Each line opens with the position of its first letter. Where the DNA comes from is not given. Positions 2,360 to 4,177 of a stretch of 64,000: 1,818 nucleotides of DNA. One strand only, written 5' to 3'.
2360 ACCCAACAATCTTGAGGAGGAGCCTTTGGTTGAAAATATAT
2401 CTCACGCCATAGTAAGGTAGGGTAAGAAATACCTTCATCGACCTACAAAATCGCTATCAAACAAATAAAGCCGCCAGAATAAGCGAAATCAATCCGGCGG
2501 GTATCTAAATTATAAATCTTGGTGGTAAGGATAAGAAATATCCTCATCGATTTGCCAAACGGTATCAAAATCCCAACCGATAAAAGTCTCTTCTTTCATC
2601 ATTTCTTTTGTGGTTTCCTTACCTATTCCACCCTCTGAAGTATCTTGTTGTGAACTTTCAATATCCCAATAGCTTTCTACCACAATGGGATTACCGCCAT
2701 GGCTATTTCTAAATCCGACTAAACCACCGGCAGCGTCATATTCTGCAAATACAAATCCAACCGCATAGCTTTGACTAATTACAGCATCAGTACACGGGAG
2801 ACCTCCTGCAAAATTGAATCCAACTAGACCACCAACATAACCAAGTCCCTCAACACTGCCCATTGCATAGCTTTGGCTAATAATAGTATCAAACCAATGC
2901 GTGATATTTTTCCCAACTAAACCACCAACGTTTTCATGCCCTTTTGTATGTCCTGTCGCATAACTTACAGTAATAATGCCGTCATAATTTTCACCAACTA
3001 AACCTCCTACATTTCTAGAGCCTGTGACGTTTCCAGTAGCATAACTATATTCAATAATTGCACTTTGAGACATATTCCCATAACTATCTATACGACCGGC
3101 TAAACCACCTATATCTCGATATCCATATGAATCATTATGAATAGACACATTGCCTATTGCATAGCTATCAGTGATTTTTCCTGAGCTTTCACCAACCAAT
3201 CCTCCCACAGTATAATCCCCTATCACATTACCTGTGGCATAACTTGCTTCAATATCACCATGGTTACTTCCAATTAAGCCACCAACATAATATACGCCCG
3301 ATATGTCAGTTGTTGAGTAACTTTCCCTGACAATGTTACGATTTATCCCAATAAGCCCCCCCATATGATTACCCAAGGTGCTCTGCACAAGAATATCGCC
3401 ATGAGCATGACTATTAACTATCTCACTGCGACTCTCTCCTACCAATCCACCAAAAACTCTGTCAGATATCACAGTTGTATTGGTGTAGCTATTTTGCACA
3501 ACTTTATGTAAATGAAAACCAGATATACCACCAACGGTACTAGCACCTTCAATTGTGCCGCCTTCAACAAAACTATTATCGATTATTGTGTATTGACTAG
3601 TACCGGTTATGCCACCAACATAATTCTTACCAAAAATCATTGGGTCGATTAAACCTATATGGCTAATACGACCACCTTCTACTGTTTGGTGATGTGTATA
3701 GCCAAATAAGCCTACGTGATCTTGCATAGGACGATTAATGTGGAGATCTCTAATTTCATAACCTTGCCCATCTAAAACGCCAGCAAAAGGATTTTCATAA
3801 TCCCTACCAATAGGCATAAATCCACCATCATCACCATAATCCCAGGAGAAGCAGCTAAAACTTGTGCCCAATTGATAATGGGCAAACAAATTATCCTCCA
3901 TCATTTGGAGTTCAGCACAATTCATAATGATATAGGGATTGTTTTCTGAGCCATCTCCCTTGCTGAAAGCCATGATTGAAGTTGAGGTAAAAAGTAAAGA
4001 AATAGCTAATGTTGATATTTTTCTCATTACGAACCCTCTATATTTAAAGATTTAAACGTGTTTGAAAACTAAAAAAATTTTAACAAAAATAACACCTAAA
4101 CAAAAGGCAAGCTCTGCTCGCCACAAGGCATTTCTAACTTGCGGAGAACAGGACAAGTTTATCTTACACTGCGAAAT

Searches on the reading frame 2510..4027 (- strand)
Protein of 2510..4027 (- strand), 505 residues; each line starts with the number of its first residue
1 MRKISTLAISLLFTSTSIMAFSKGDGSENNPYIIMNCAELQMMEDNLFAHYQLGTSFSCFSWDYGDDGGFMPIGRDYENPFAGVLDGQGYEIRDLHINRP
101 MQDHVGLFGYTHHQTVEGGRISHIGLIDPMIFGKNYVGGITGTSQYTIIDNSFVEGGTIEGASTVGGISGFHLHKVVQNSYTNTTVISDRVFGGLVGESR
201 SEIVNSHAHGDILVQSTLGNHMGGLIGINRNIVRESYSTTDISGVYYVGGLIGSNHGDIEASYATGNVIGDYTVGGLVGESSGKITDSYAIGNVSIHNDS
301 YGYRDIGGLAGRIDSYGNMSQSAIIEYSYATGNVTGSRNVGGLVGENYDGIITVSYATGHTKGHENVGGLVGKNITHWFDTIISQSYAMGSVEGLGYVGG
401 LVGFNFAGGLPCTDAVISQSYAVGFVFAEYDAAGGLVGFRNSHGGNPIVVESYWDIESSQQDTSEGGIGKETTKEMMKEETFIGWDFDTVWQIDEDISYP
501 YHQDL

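Call 5: search_protein_families(library=pfam, proteins=[window:2510-4027:-], max_evalue=0.01)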
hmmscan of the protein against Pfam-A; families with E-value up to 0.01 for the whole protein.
window:2510-4027:- (505 aa): 1 family
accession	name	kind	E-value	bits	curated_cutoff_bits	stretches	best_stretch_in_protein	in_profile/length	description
PF07581.17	Glug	-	1.5e-26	91.3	20.5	4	245-269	2-28/28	The GLUG motif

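Call 87: search_protein_families(library=ncbifam, proteins=[window:2510-4027:-], max_evalue=0.01)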
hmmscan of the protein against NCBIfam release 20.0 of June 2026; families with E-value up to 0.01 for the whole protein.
window:2510-4027:- (505 aa): 0 families
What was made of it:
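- On M26/Zmp IgA1-type metalloproteases: No protease domain was reported (calls 5, 87).
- Closest known: GLUG-repeat surface proteins, such as streptococcal Zmp/IgA1 metalloproteases. Different: No metalloprotease domain was found in the Pfam or NCBIfam scans (calls 5, 87).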
